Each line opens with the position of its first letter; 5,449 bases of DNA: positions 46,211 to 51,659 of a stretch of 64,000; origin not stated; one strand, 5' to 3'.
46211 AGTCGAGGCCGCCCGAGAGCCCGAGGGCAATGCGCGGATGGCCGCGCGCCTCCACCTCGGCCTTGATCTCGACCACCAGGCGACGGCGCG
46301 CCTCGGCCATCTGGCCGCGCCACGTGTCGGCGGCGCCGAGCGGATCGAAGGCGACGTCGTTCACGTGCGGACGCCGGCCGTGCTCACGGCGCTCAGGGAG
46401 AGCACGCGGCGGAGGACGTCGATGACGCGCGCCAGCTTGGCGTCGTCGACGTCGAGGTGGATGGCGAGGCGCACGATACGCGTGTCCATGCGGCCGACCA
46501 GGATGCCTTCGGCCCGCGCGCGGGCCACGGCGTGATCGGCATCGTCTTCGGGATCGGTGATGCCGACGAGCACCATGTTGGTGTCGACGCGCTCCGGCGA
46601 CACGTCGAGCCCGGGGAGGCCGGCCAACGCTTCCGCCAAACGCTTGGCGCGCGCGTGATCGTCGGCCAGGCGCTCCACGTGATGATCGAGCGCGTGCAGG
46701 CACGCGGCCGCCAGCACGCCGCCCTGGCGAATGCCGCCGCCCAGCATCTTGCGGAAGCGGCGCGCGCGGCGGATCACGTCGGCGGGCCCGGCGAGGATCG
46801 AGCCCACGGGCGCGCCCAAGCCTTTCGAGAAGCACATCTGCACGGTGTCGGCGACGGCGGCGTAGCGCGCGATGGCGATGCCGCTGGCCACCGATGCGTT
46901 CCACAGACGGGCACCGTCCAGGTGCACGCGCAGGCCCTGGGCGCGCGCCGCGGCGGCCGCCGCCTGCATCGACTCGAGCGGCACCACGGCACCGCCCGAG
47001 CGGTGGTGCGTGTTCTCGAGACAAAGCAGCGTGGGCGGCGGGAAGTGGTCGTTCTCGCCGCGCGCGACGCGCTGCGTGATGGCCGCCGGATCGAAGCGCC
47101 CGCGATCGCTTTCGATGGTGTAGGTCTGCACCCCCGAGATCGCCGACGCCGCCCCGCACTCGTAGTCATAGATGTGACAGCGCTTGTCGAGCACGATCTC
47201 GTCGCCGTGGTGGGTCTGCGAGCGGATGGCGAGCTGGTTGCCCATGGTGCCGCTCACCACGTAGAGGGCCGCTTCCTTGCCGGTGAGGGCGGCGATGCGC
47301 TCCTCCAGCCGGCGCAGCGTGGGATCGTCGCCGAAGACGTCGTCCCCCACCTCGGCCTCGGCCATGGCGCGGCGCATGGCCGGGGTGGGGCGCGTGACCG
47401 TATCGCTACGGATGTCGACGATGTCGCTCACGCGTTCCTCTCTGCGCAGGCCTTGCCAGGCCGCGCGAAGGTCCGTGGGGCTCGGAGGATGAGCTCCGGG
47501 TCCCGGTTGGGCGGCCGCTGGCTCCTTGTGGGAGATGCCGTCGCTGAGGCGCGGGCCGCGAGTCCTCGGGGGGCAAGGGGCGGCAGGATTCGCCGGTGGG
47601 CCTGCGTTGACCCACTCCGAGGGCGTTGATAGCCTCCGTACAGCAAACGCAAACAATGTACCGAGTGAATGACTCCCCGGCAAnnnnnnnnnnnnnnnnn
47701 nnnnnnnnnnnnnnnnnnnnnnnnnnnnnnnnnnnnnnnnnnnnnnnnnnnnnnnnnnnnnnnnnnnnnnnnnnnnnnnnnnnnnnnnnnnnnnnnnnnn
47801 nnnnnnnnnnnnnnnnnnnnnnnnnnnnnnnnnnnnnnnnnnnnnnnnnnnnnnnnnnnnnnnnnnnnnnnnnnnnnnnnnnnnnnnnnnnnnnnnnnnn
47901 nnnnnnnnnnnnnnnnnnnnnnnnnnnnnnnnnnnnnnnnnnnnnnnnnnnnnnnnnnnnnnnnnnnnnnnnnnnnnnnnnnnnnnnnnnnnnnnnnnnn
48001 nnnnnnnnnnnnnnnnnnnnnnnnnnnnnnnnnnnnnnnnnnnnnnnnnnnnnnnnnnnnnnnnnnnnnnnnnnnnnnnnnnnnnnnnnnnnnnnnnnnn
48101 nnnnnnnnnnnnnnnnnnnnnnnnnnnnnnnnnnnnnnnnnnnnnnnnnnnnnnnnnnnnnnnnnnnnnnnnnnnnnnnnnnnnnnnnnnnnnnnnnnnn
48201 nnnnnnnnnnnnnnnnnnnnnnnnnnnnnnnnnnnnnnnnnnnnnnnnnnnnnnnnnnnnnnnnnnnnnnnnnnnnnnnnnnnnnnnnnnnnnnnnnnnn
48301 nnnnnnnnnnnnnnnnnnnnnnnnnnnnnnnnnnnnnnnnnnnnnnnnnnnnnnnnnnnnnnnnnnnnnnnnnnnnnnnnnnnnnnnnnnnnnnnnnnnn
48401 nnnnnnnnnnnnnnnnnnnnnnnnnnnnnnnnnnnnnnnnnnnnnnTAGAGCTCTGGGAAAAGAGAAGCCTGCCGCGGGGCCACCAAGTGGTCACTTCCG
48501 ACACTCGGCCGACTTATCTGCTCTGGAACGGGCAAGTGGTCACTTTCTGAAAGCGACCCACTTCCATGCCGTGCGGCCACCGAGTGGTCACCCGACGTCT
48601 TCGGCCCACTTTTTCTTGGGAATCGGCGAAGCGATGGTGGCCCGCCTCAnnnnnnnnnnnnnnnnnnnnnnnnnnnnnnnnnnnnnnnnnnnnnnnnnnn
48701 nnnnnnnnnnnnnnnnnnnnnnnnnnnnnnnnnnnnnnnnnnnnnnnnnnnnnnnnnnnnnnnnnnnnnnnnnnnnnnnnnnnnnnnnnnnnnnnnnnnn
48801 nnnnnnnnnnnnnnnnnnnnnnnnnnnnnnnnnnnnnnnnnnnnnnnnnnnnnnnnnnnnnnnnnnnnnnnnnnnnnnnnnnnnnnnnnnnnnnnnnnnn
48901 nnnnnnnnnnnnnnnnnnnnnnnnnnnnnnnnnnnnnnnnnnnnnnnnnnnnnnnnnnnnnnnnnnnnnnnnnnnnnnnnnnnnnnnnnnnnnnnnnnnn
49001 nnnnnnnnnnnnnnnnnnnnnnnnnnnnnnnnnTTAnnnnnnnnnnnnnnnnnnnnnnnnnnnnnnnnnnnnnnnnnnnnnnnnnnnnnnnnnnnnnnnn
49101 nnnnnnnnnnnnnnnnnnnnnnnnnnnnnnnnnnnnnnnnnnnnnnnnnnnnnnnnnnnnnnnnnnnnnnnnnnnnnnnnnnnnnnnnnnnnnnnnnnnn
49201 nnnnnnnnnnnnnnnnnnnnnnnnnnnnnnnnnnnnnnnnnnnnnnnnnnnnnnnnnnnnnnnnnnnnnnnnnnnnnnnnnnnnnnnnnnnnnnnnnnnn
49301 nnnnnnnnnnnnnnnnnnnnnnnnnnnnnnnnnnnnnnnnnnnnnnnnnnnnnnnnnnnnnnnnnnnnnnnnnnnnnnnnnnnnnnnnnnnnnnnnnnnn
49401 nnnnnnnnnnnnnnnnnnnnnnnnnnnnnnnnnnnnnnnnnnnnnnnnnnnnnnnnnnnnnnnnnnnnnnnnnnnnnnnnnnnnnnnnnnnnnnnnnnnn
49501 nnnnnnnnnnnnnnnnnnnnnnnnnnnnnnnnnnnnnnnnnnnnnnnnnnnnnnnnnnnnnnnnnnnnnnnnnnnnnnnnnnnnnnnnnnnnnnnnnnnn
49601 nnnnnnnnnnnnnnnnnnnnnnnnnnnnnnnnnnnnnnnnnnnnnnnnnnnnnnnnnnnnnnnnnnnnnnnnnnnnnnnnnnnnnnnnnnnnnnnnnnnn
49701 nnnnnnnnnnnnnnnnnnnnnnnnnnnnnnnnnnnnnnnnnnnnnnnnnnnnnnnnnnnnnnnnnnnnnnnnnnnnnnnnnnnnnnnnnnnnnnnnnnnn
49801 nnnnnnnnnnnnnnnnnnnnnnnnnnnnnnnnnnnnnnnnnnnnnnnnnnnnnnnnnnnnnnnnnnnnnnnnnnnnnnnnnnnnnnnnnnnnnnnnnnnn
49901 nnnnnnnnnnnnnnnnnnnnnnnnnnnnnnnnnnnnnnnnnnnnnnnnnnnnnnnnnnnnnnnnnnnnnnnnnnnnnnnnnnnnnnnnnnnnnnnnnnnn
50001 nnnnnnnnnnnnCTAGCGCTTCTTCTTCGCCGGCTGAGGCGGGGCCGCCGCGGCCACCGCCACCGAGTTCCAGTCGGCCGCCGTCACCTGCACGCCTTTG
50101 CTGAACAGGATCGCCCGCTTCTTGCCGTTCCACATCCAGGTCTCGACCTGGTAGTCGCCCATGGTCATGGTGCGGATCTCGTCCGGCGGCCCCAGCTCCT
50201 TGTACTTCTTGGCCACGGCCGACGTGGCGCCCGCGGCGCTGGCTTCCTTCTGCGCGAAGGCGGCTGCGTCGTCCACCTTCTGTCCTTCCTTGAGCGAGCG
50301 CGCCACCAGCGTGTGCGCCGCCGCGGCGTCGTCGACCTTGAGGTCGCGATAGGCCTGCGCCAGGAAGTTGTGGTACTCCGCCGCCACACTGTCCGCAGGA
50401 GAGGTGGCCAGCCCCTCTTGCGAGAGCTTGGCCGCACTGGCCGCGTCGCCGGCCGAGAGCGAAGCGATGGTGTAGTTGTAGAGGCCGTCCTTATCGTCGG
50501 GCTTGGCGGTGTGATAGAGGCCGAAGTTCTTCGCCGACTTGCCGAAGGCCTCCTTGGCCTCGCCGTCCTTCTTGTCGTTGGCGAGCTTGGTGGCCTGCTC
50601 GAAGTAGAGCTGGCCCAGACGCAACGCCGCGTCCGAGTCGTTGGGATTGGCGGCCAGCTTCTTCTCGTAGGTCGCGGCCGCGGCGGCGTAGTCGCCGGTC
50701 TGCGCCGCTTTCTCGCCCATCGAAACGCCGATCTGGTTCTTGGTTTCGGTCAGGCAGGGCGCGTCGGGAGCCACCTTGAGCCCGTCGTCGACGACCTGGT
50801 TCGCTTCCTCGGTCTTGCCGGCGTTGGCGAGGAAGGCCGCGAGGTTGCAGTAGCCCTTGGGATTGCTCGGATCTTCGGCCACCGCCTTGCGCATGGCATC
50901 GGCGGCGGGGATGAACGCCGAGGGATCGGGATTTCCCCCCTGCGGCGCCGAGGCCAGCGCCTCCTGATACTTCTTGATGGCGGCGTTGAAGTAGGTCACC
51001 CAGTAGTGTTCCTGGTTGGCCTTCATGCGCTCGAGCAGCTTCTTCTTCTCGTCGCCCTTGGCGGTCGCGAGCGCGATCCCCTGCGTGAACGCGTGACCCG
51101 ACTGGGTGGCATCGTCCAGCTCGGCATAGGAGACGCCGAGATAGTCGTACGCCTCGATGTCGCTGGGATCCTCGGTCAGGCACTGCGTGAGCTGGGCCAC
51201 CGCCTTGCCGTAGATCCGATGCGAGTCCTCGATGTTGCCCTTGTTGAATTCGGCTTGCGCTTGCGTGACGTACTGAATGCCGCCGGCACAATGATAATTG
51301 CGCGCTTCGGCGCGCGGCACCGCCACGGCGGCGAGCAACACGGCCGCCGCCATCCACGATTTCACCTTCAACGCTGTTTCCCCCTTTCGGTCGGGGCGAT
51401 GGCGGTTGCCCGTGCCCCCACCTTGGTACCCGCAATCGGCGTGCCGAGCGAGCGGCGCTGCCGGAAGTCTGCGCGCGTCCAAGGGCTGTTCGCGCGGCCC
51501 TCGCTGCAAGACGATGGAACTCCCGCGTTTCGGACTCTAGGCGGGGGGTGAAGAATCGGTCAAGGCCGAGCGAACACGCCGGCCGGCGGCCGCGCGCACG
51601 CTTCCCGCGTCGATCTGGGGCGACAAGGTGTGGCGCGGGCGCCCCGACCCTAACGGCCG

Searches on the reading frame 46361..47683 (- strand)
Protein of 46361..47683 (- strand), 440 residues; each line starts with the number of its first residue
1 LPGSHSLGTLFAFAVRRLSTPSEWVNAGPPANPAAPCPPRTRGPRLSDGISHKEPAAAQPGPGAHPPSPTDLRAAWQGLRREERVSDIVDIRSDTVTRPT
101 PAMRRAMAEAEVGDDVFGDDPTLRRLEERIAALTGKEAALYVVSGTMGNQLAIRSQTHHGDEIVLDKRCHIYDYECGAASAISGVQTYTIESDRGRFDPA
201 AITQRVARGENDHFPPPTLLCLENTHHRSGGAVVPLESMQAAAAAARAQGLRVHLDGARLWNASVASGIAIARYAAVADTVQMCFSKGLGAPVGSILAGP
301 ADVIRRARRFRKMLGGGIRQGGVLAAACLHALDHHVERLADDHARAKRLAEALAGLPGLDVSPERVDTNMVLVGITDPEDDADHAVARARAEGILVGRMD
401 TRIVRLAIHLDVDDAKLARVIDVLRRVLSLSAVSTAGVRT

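Call 65: search_protein_families(library=pfam, proteins=[window:46361-47683:-], max_evalue=0.001)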
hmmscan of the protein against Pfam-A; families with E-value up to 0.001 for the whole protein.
window:46361-47683:- (440 aa): 4 families
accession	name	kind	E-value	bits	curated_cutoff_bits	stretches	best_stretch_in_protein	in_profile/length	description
PF01212.27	Beta_elim_lyase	-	4.9e-104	348.1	27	1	90-373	1-285/288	Beta-eliminating lyase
PF01041.23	DegT_DnrJ_EryC1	-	5.2e-05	23.1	19.8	0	120-165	23-69/360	DegT/DnrJ/EryC1/StrS aminotransferase family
PF01053.26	Cys_Met_Meta_PP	-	0.00019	20.6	27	1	120-169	51-100/381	Cys/Met metabolism PLP-dependent enzyme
PF00202.27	Aminotran_3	-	0.00021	20.5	30.5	0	349-428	322-403/403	Aminotransferase class-III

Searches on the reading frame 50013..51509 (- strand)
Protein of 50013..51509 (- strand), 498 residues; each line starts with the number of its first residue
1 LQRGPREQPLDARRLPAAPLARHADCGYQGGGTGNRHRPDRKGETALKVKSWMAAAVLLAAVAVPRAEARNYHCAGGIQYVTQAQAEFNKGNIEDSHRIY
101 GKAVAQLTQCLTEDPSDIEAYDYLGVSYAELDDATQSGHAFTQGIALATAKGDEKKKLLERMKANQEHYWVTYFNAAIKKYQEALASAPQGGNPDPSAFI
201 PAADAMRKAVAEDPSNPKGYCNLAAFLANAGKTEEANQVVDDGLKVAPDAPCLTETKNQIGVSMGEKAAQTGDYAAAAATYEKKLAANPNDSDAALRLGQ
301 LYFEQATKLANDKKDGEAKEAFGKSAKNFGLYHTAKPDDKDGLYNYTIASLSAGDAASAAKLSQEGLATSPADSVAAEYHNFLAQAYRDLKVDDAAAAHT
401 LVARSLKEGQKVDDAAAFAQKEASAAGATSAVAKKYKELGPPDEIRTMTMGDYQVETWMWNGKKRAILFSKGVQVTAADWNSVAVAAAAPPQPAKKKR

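Call 65: search_protein_families(library=pfam, proteins=[window:50013-51509:-], max_evalue=0.001)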
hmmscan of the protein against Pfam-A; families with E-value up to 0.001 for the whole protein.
window:50013-51509:- (498 aa): 6 families
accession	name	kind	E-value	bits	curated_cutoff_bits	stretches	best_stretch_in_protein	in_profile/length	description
PF13431.12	TPR_17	-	2.5e-12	46.4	24.4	1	206-236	2-32/34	Tetratricopeptide repeat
PF14559.12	TPR_19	-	1.7e-11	44.7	25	2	269-305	2-38/68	Tetratricopeptide repeat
PF13428.12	TPR_14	-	5e-10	39.5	23.5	0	269-301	12-44/44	Tetratricopeptide repeat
PF07719.23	TPR_2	-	2.6e-07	30.7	27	0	265-291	8-34/34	Tetratricopeptide repeat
PF13414.12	TPR_11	-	2.5e-06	27.5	26.8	0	270-305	6-41/42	TPR repeat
PF13432.12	TPR_16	-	0.00056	20.7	32.7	1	268-305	7-44/65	Tetratricopeptide repeat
